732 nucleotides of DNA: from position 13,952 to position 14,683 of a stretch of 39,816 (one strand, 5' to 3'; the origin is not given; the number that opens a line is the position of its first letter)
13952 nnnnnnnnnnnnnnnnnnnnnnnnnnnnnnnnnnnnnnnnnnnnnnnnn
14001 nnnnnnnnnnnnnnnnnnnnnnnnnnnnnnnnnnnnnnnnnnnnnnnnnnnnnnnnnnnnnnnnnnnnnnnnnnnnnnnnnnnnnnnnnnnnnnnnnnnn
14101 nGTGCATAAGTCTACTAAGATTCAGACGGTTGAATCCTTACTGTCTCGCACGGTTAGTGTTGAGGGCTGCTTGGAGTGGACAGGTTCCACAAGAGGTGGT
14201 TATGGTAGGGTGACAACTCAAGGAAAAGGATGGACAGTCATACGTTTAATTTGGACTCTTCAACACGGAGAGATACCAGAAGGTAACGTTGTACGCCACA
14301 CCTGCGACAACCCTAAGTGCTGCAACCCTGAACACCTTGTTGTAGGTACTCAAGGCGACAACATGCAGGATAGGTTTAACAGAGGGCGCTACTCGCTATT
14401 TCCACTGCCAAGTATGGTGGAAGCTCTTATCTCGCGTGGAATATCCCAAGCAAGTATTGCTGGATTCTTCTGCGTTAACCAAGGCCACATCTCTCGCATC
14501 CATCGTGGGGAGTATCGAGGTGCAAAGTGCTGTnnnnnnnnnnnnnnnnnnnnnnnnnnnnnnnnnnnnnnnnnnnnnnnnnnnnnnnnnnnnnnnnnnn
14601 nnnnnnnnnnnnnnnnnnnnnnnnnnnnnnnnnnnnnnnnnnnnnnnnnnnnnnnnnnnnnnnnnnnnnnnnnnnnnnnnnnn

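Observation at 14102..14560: HNH homing endonuclease abutting and overlapping the start of the DNA polymerase gene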

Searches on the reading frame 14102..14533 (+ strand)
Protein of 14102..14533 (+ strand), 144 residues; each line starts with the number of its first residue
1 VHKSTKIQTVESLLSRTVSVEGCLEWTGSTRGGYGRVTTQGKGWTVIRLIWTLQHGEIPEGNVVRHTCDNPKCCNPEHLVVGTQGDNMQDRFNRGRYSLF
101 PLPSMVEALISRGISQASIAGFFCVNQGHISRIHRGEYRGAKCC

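Call 3: search_protein_families(library=pfam, proteins=[window:14102-14533:+], max_evalue=0.01)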
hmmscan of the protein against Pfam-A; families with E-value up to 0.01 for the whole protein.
window:14102-14533:+ (144 aa): 2 families
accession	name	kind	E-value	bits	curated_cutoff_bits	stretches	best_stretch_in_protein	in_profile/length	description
PF13392.12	HNH_3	-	2.4e-13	49.9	24.8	1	48-89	5-46/46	HNH endonuclease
PF05551.17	zf-His_Me_endon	-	2.1e-06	28.4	27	1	61-88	64-91/131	Zinc-binding loop region of homing endonuclease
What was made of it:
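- On HNH_3 / His-Me-finger endonucleases (Pfam PF13392): 49.9 bits against a cut-off of 24.8, E 2.4e-13 (call 3).
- Checked: It matches Pfam HNH_3 at E 2.4e-13 (49.9 bits, cut-off 24.8) and zf-His_Me_endon at E 2e-6 (call 3).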

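Call 5: search_dna_similar(query=window:14102-14533:+, collection=phages, mode=protein, max_rows=50)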
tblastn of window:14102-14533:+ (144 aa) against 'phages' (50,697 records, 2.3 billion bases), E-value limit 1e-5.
Records with a match: 1477; places in all: 1946; records where one place covers at least 80% of the query: 510.
Best place of each record, by identity: 60-80% 107; <60% 1370.
By first word of the organism name: Klebsiella 321; Escherichia 232; Mycobacterium 109; Acinetobacter 101; Yersinia 74; Salmonella 72; Gordonia 67; Pseudomonas 60; Bacillus 39; Ralstonia 34; and 69 more.
By host as written in the record: - 221; Klebsiella pneumoniae 176; Mycobacterium smegmatis mc2 155 88; Escherichia coli 63; Gordonia terrae 3612 53; Acinetobacter baumannii 42; Yersinia pestis 38; Klebsiella pneumoniae 135080 18; and 360 more.
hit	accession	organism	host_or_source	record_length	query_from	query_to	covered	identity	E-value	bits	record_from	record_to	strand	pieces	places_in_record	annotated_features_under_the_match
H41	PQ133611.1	Klebsiella phage P6169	Klebsiella pneumoniae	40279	1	143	99%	69.9%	2e-58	200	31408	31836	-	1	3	hypothetical protein | DNA-directed DNA polymerase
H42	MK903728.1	Klebsiella phage SH-KP152226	-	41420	1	143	99%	69.9%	2e-58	200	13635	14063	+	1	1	DNA polymerase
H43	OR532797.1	Klebsiella phage RCIP0003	Klebsiella pneumoniae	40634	1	143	99%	69.2%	6e-58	198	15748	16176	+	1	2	hypothetical protein | DNA-directed DNA polymerase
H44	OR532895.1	Klebsiella phage RCIP0101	Klebsiella pneumoniae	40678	1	143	99%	68.5%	3e-57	196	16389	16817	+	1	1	hypothetical protein | DNA-directed DNA polymerase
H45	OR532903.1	Klebsiella phage RCIP0109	Klebsiella pneumoniae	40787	1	143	99%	68.5%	3e-57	196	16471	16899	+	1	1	hypothetical protein | DNA-directed DNA polymerase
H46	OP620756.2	Klebsiella phage vB_KpnP_K2044-302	Klebsiella pneumoniae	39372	1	143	99%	67.8%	2e-58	199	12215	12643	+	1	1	hypothetical protein (x2)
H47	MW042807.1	Klebsiella phage 066053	Klebsiella pneumoniae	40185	1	143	99%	67.8%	2e-58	199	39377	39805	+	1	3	hypothetical protein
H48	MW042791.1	Klebsiella phage 066023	Klebsiella pneumoniae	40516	1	143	99%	67.8%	2e-58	199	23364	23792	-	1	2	hypothetical protein (x2)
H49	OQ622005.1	Klebsiella phage vB_KpnP_2146-HW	Klebsiella sp.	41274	1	143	99%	67.8%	2e-58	199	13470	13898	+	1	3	hypothetical protein (x2)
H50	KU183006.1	Klebsiella phage vB_KpnP_IME205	Hospital sewage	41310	1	143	99%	67.8%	3e-58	199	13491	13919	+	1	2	hypothetical protein | DNA polymerase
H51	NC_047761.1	Klebsiella phage vB_KpnP_IME205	Hospital sewage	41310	1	143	99%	67.8%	3e-58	199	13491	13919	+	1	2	HNH endonuclease | DNA polymerase I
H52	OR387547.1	Klebsiella phage P06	Klebsiella pneumoniae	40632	1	143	99%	67.8%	2e-57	197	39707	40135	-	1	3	hypothetical protein (x2)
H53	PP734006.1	Klebsiella phage vB_KpnP_IME1309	Klebsiella pneumoniae B21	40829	1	143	99%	67.8%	2e-57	197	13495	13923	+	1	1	hypothetical protein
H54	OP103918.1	Klebsiella phage 150009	Klebsiella pneumoniae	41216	1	143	99%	67.8%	2e-57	197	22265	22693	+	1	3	hypothetical protein (x2)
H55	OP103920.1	Klebsiella phage 150016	Klebsiella pneumoniae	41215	1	143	99%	67.8%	2e-57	197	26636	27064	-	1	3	hypothetical protein (x2)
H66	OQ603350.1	Pseudomonas phage Ep017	Pseudomonas sp. KB1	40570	12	137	88%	41.9%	5e-21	93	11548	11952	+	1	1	record has no annotation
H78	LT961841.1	Yersinia phage fPS-89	-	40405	8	138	91%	39.0%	9e-17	81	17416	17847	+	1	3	g026: Phage protein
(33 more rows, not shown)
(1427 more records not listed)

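Call 10: get_annotated_region(hit=H51, flank=1500)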
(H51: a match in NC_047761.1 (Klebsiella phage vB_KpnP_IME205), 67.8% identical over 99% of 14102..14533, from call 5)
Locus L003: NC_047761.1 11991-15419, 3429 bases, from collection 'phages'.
description: Klebsiella phage vB_KpnP_IME205, complete genome.
organism: Klebsiella phage vB_KpnP_IME205 (NCBI taxid 1770232)
taxonomy: Viruses; Duplodnaviria; Heunggongvirae; Uroviricota; Caudoviricetes; Autographiviridae; Studiervirinae; Przondovirus; Przondovirus IME205
host: -; source: Hospital sewage; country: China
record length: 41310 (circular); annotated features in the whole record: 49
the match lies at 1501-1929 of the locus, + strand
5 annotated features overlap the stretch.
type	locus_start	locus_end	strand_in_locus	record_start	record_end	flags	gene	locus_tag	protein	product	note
CDS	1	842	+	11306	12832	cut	-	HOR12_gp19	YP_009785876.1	DNA primase/helicase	T7-like phage primase/helicase protein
CDS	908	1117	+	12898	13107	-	-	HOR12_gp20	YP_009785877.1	hypothetical protein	-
CDS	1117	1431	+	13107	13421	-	-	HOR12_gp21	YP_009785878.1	hypothetical protein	-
CDS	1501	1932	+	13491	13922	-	-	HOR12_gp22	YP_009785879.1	HNH endonuclease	-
CDS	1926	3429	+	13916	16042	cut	-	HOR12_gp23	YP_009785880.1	DNA polymerase I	T7-like phage DNA polymerase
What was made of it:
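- Checked: RefSeq annotates it as the polymerase start in Klebsiella phage IME205 (call 10).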

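Call 11: get_annotated_region(hit=H42, flank=1500)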
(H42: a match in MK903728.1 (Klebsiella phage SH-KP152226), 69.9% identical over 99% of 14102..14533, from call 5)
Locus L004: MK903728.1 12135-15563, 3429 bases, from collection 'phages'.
description: Klebsiella phage SH-KP152226, complete genome.
organism: Klebsiella phage SH-KP152226 (NCBI taxid 2590872)
taxonomy: Viruses; Duplodnaviria; Heunggongvirae; Uroviricota; Caudoviricetes; Autographiviridae; Studiervirinae; Przondovirus
host: -; source: -; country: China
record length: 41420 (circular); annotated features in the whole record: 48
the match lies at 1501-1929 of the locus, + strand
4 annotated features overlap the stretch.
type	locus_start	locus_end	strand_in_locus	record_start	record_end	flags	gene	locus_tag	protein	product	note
CDS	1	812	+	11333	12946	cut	-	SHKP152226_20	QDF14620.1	helicase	-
CDS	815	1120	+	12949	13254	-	-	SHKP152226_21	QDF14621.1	hypothetical protein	-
CDS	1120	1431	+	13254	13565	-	-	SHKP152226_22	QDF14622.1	hypothetical protein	-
CDS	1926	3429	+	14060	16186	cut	-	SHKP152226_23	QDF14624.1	DNA polymerase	-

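Call 17: find_related_loci(query=window:14102-14533:+, collection=viral_contigs, flank=3000)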
Query window:14102-14533:+ (144 aa) in viral_contigs; peptide patterns used: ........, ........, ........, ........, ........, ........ (x = any residue, [..] = any of these).
9 stretches matched a pattern; 1 encode a relative of the query (tblastn E <= 1e-3); 1 distinct loci.
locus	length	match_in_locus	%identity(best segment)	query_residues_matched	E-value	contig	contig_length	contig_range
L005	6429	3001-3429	68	1-143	1e-63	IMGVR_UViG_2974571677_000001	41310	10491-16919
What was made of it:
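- Tried and rejected: The peptide scan returned only the IME205 genome (call 17).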

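Call 18: find_homologous_proteins(query=window:14102-14533:+, max_evalue=1e-10)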
Query seq(144 aa) (144 aa): 80 proteins with E <= 1e-10 among 103 candidates.
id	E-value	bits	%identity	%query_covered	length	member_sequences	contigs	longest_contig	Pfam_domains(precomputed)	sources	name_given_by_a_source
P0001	5.6e-91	320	96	99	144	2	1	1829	PF13392.13,PF05551.18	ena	-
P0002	8.0e-81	287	86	99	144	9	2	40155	PF13392.13,PF05551.18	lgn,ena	-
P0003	6.1e-78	278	82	99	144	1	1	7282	PF13392.13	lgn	-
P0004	4.8e-76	272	80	99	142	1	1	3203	PF13392.13,PF05551.18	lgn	-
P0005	7.2e-61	222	85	78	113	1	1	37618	PF13392.13,PF05551.18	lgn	-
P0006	2.0e-59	218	93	71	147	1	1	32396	PF13392.13,PF05551.18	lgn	-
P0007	2.0e-57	211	69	99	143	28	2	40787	PF13392.13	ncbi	ncbi:hypothetical protein RCIP0109_00026 [Klebsiella phage RCIP0109]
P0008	1.5e-56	208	66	99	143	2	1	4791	PF13392.13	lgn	-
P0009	3.8e-21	94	55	60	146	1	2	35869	PF13392.13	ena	-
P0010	3.4e-20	90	52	61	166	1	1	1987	PF13392.13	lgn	-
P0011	6.5e-20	89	57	54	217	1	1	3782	PF02796.22,PF13392.13,PF04218.20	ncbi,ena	-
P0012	6.9e-20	89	43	89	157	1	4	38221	PF13936.13,PF13392.13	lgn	-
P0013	1.1e-19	89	45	53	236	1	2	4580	PF13392.13,PF05551.18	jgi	jgi:hypothetical protein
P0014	4.0e-19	87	40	90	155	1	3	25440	PF01381.29,PF13392.13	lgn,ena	-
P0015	1.4e-18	85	37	90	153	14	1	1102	PF13392.13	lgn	-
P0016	5.6e-18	83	47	60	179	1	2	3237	PF13392.13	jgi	-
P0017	6.0e-18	83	47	62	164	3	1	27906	PF13392.13,PF05551.18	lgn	-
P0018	1.5e-17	82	49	60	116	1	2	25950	PF13392.13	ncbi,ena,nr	ncbi:HNH endonuclease [bacterium]|nr:HNH endonuclease [bacterium] NDD85872.1 HNH endonuclease [bacte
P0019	2.1e-17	81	38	82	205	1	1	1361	PF13392.13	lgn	-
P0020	2.7e-17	81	39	78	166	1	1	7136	PF13392.13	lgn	-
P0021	3.8e-17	81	40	88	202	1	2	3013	PF13392.13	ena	-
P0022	6.1e-17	80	51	57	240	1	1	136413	PF13392.13,PF05551.18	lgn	-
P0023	1.5e-16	79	52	60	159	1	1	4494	PF13392.13,PF05551.18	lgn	-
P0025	3.1e-16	78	53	53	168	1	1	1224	PF13392.13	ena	-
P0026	4.3e-16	77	47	59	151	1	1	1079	PF13392.13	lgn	-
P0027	8.1e-16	76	50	55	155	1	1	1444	PF13392.13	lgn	-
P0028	1.5e-15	75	40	77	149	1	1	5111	PF13392.13,PF05551.18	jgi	-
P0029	1.6e-15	75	50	52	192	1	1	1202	PF13392.13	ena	-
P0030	1.7e-15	75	40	79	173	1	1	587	PF13392.13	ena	-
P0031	3.1e-15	74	37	90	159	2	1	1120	PF13384.13,PF13392.13,PF05551.18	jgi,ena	jgi:hypothetical protein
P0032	3.4e-15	74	43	67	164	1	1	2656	PF13392.13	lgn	-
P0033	3.7e-15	74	46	60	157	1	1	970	PF13392.13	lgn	-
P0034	4.1e-15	74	49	52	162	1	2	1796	PF13392.13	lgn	-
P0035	4.1e-15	74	47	60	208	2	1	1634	PF13392.13,PF05551.18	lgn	-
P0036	5.5e-15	73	39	80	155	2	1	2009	PF13392.13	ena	-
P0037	5.7e-15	73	46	63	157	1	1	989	PF13392.13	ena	-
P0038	6.4e-15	73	48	49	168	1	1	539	PF13392.13,PF05551.18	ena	-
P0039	6.8e-15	73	41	78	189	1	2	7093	PF13392.13,PF04218.20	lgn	-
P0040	1.2e-14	72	48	65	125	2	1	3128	PF13392.13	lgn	-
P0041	1.5e-14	72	40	78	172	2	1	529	PF13392.13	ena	-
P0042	1.5e-14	72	38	59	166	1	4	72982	PF13392.13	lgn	-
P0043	1.7e-14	72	36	89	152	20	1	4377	PF13392.13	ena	-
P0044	2.2e-14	72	35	89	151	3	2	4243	PF13392.13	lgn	-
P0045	2.3e-14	71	45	60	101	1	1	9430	PF13392.13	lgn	-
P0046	3.6e-14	71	37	84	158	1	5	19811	PF13392.13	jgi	jgi:hypothetical protein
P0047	4.0e-14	71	45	60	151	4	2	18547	PF13392.13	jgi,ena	-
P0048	4.9e-14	70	35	84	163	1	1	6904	PF13392.13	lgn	-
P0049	6.7e-14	70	34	94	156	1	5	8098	PF13392.13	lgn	-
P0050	6.8e-14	70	42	63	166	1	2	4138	PF13392.13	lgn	-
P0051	7.4e-14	70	41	62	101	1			PF13392.13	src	-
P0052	7.5e-14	70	38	85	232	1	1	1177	PF13392.13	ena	-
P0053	1.0e-13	69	52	44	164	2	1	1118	PF13392.13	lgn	-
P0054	1.1e-13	69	40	71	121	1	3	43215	PF13392.13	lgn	-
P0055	1.6e-13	69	49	51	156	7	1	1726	PF13392.13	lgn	-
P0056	1.8e-13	69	50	51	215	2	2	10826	PF07460.17,PF13392.13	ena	-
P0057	2.7e-13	68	44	64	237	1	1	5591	PF13392.13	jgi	jgi:hypothetical protein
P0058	2.8e-13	68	43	62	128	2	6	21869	PF13392.13,PF05551.18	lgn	-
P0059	2.8e-13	68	44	58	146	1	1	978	PF13392.13,PF05551.18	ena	-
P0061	3.3e-13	68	39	78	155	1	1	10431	PF13392.13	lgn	-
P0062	4.1e-13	67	49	51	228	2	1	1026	PF13392.13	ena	-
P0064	6.6e-13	67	34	85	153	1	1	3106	PF13392.13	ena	-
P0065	6.8e-13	67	40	80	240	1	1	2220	PF13392.13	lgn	-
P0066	7.8e-13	67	35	77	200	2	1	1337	PF13392.13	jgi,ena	-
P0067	9.5e-13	66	36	82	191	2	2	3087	PF13392.13,PF05551.18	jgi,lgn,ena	-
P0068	1.2e-12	66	61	28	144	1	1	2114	PF13392.13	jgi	jgi:hypothetical protein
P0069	1.2e-12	66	47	56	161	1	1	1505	PF13392.13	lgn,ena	-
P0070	1.6e-12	65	48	53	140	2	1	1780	PF13392.13,PF05551.18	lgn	-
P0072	3.8e-12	64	33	91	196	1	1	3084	PF13392.13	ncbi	-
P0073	4.5e-12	64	32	84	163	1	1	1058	PF13392.13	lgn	-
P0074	1.2e-11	63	41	66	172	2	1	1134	PF13392.13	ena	-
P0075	1.9e-11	62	43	65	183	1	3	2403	PF13392.13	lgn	-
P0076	2.2e-11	62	49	53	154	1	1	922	PF13392.13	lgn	-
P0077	7.0e-11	60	45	57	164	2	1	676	PF13392.13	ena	-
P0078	7.4e-11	60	48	53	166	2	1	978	PF13392.13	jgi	jgi:hypothetical protein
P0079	8.6e-11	60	49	46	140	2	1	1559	PF13392.13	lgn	-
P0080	9.4e-11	60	43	59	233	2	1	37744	PF13392.13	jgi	jgi:hypothetical protein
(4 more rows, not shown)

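Call 20: find_encoding_contigs(protein=P0002, flank=3000, max_places=3)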
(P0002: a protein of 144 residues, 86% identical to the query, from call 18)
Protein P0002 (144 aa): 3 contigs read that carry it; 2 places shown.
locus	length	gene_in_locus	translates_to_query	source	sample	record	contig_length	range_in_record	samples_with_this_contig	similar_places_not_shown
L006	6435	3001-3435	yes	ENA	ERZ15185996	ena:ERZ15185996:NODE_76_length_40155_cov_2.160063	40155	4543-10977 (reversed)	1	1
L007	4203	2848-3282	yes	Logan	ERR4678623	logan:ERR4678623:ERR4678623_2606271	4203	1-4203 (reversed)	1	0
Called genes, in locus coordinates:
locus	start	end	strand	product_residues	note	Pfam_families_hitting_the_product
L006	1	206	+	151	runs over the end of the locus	PF01510:Amidase_2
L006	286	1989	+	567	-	PF21268:Helic-prim_T7_N, PF13155:Toprim_2, PF13662:Toprim_4 (faint), PF13481:AAA_25, PF03796:DnaB_C, PF06745:ATPase (weak)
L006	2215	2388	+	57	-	-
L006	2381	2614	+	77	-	PF17565:DUF5471 (weak)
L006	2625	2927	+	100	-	PF17574:TA_inhibitor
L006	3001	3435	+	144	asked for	PF05551:zf-His_Me_endon (weak), PF13392:HNH_3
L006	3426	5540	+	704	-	PF13482:RNase_H_2 (faint), PF00476:DNA_pol_A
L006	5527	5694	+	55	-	-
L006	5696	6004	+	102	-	PF11247:Phage_T7_55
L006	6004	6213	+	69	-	-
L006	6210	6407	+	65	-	-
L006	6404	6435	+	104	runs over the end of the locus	-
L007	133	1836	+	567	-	PF21268:Helic-prim_T7_N, PF13155:Toprim_2, PF13662:Toprim_4 (faint), PF13481:AAA_25, PF03796:DnaB_C, PF06745:ATPase (weak)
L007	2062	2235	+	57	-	-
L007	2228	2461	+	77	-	PF17565:DUF5471 (weak)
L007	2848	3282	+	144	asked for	PF05551:zf-His_Me_endon (weak), PF13392:HNH_3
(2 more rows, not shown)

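Call 21: find_encoding_contigs(protein=P0001, flank=3000, max_places=3)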
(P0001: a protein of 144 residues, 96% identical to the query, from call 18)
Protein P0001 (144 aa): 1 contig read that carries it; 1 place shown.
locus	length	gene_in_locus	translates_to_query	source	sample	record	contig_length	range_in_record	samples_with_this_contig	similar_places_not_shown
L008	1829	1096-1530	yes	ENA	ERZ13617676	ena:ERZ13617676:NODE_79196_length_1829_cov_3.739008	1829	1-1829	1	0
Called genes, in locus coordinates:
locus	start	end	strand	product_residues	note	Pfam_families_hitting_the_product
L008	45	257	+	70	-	PF17565:DUF5471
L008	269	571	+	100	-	PF17574:TA_inhibitor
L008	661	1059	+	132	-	PF26857:Phage_T7_4_7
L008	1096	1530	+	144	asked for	PF05551:zf-His_Me_endon (weak), PF13392:HNH_3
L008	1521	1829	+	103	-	?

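Call 22: find_encoding_contigs(protein=P0006, flank=3000, max_places=3)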
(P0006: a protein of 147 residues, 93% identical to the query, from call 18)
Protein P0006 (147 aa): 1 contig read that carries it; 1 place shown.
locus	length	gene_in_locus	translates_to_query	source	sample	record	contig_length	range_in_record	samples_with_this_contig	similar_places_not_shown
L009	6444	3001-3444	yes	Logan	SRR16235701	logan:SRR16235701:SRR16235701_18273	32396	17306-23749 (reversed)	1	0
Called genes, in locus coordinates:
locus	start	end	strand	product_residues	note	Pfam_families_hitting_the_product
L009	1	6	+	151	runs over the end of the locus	PF01510:Amidase_2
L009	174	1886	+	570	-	PF08273:Zn_Ribbon_Prim (faint), PF21268:Helic-prim_T7_N, PF13155:Toprim_2, PF13662:Toprim_4 (faint), PF13481:AAA_25 (weak), PF03796:DnaB_C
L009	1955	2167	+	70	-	PF17565:DUF5471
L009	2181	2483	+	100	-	PF17574:TA_inhibitor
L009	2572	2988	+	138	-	PF26857:Phage_T7_4_7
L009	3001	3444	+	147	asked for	PF05551:zf-His_Me_endon (weak), PF13392:HNH_3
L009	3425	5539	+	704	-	PF13482:RNase_H_2 (faint), PF00476:DNA_pol_A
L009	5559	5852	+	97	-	PF11247:Phage_T7_55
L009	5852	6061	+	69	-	-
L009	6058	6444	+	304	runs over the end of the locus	PF02739:5_3_exonuc_N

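Call 23: find_encoding_contigs(protein=P0003, flank=3000, max_places=2)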
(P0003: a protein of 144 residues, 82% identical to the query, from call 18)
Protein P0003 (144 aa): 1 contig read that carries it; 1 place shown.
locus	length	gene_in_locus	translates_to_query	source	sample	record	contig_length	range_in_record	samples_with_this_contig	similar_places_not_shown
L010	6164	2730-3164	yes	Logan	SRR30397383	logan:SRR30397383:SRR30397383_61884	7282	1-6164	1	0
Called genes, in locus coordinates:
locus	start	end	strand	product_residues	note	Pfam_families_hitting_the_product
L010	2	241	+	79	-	?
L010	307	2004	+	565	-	PF08273:Zn_Ribbon_Prim, PF21268:Helic-prim_T7_N, PF13155:Toprim_2, PF13662:Toprim_4 (faint), PF13481:AAA_25 (weak), PF03796:DnaB_C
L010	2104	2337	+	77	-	PF17565:DUF5471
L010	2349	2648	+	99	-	PF17574:TA_inhibitor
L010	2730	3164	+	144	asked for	PF13392:HNH_3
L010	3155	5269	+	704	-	PF13482:RNase_H_2 (faint), PF00476:DNA_pol_A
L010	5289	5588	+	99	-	PF11247:Phage_T7_55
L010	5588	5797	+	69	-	-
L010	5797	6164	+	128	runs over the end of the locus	PF13392:HNH_3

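Call 24: find_encoding_contigs(protein=P0004, flank=3000, max_places=2)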
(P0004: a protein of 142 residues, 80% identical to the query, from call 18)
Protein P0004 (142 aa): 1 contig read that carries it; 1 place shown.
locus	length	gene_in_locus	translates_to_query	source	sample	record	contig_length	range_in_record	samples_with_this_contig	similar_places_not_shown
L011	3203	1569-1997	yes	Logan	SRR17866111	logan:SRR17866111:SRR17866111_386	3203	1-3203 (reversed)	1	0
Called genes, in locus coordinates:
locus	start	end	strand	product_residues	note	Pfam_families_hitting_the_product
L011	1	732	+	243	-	?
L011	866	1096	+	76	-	PF17565:DUF5471 (weak)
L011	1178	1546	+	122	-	PF26857:Phage_T7_4_7 (weak)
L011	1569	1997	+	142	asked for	PF05551:zf-His_Me_endon (faint), PF13392:HNH_3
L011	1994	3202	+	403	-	?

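Call 25: find_encoding_contigs(protein=P0005, flank=3000, max_places=2)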
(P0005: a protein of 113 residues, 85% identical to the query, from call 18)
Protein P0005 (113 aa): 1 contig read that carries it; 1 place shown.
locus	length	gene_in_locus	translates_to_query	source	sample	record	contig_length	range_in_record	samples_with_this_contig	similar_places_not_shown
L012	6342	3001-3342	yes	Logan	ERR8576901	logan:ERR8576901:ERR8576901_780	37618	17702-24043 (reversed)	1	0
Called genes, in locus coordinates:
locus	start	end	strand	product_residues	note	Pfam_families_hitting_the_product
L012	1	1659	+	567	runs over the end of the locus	PF21268:Helic-prim_T7_N, PF13155:Toprim_2, PF13662:Toprim_4 (faint), PF13481:AAA_25, PF03796:DnaB_C, PF06745:ATPase (weak)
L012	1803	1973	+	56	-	-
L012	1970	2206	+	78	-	PF17565:DUF5471 (faint)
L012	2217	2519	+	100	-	PF17574:TA_inhibitor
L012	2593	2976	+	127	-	PF26857:Phage_T7_4_7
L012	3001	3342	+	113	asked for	PF05551:zf-His_Me_endon (weak), PF13392:HNH_3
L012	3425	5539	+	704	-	PF13482:RNase_H_2 (faint), PF00476:DNA_pol_A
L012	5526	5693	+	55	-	-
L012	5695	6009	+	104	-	PF11247:Phage_T7_55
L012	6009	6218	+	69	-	-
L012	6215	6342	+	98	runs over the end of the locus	PF26835:Phage_T4_Y04K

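Call 26: find_encoding_contigs(protein=P0008, flank=3000, max_places=2)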
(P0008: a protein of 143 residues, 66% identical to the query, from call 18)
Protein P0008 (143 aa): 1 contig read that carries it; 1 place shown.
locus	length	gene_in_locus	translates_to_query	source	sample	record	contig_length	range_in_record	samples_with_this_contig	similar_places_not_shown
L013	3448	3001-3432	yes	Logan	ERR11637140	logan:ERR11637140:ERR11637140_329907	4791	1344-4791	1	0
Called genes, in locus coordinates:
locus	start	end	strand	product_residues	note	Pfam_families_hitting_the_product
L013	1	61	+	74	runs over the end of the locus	-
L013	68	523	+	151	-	PF01510:Amidase_2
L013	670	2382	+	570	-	PF21268:Helic-prim_T7_N, PF01751:Toprim, PF13155:Toprim_2, PF13662:Toprim_4 (faint), PF03796:DnaB_C, PF06745:ATPase (faint), PF13481:AAA_25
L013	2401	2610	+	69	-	PF17565:DUF5471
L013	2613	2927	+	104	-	PF17574:TA_inhibitor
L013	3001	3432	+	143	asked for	PF13392:HNH_3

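Call 42: search_solved_structures(query=window:14102-14533:+, max_evalue=1, show_alignments=2)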
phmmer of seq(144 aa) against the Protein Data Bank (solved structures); distinct sequences matched with E-value up to 1: 0.
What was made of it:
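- Closest known: I-HmuI / I-HmuII. Different: Sequence similarity to the solved structure is undetectable by phmmer (call 42).
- Tried and rejected: No hit (call 42).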
